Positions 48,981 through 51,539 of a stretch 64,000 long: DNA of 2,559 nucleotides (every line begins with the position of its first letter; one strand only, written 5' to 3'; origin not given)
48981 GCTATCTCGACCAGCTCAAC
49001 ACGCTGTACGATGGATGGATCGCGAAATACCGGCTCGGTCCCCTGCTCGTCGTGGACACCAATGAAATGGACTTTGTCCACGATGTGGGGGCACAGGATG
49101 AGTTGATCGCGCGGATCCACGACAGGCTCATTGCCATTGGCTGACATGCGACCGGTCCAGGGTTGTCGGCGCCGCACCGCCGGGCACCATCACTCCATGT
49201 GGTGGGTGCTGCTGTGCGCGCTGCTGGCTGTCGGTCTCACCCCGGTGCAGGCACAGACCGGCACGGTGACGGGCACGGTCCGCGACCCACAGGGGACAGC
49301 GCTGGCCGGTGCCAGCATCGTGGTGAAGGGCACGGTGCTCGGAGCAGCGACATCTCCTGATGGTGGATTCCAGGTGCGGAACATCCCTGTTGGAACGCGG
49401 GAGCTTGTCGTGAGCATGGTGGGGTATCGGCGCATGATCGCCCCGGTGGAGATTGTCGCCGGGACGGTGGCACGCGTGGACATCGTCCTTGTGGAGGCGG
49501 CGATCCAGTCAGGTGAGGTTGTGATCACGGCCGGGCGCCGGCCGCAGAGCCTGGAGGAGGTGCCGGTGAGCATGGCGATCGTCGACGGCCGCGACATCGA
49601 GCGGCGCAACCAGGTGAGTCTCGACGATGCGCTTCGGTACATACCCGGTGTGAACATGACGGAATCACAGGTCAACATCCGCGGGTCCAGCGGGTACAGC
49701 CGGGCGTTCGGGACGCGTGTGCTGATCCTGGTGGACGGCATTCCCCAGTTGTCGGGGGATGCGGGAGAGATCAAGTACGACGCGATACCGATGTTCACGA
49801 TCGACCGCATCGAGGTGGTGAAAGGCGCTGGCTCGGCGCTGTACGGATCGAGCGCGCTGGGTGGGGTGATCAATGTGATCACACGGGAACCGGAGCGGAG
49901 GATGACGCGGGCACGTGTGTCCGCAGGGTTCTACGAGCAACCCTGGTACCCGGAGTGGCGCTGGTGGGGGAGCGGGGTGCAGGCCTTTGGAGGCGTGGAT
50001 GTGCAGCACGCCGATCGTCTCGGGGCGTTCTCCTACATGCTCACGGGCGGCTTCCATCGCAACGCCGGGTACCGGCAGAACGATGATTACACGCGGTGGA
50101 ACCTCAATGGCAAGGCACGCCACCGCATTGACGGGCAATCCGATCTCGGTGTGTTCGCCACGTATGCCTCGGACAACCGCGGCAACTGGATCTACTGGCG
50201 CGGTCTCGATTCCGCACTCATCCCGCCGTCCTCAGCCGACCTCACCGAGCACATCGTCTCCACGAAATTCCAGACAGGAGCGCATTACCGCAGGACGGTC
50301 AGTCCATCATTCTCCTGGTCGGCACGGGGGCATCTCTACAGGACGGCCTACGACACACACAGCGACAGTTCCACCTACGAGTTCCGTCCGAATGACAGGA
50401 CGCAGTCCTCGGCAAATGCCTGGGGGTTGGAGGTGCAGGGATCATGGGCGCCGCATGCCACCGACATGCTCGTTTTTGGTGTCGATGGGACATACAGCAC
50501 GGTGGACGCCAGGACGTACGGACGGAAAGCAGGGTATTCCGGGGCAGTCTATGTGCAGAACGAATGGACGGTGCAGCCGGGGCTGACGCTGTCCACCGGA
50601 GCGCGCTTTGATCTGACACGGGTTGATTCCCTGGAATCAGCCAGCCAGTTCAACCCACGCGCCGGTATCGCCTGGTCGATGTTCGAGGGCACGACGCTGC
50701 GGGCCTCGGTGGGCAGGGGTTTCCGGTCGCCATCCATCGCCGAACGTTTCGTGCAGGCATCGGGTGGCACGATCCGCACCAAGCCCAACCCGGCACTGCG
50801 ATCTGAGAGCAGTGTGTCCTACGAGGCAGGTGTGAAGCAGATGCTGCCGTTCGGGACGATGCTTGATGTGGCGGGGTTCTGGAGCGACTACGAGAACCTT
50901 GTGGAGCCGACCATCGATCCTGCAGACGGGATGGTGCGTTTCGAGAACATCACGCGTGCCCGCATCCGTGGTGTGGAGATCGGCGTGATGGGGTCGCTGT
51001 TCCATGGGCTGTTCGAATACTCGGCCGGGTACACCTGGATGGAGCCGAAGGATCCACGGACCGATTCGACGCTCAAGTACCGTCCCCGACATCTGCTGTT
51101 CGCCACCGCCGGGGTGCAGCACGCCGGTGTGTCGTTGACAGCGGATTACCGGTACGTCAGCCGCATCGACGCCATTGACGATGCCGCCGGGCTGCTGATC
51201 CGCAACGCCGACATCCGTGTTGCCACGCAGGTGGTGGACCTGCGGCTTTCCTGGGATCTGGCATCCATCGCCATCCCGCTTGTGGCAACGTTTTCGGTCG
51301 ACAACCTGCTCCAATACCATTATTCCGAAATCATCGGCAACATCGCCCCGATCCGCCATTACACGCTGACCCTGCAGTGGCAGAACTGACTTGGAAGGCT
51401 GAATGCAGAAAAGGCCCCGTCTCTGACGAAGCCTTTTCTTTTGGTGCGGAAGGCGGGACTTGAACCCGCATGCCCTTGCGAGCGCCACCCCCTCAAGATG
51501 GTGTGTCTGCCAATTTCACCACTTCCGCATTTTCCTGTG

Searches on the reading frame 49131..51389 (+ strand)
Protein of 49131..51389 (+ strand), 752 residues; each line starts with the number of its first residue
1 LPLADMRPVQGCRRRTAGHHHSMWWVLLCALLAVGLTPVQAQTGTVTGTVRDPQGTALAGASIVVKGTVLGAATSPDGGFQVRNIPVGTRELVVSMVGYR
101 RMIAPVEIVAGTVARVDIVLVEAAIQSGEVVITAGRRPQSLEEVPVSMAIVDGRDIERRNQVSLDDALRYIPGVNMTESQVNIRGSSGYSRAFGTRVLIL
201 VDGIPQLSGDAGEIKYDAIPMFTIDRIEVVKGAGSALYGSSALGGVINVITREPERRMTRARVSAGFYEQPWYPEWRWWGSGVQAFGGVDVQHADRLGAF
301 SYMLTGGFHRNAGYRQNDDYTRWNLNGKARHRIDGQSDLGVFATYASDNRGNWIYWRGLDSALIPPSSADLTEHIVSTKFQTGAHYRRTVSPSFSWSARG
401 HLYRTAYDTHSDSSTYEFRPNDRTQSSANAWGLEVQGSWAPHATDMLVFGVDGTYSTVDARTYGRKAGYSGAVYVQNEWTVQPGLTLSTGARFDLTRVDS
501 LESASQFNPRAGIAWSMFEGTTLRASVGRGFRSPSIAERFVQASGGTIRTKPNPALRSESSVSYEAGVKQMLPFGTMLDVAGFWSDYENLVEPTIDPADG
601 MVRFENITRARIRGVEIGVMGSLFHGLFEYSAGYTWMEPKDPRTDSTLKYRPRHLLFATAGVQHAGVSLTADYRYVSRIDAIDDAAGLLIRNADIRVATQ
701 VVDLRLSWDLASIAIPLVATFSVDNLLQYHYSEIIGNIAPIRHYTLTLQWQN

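Call 45: search_protein_families(library=pfam, proteins=[window:49131-51389:+], max_evalue=0.01)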
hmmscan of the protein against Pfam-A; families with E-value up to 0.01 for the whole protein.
window:49131-51389:+ (752 aa): 6 families
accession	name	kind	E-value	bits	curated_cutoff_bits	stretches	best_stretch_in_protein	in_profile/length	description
PF00593.30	TonB_dep_Rec_b-barrel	-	5.2e-43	149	27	1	322-726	23-436/436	TonB dependent receptor-like, beta-barrel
PF07715.20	Plug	-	4.7e-27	95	23.9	1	141-246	2-107/107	TonB-dependent Receptor Plug Domain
PF13715.12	CarbopepD_reg_2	-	4.9e-17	62.2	32.2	1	46-132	1-88/88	CarboxypepD_reg-like domain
PF13620.12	CarboxypepD_reg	-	3.3e-15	56.6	32.3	1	45-120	1-81/82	Carboxypeptidase regulatory-like domain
PF25183.1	OMP_b-brl_4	-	1.8e-07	30.4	30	2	401-496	299-393/838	Outer membrane beta barrel domain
PF08308.17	PEGA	-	0.0056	17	20.8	0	59-122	11-69/71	PEGA domain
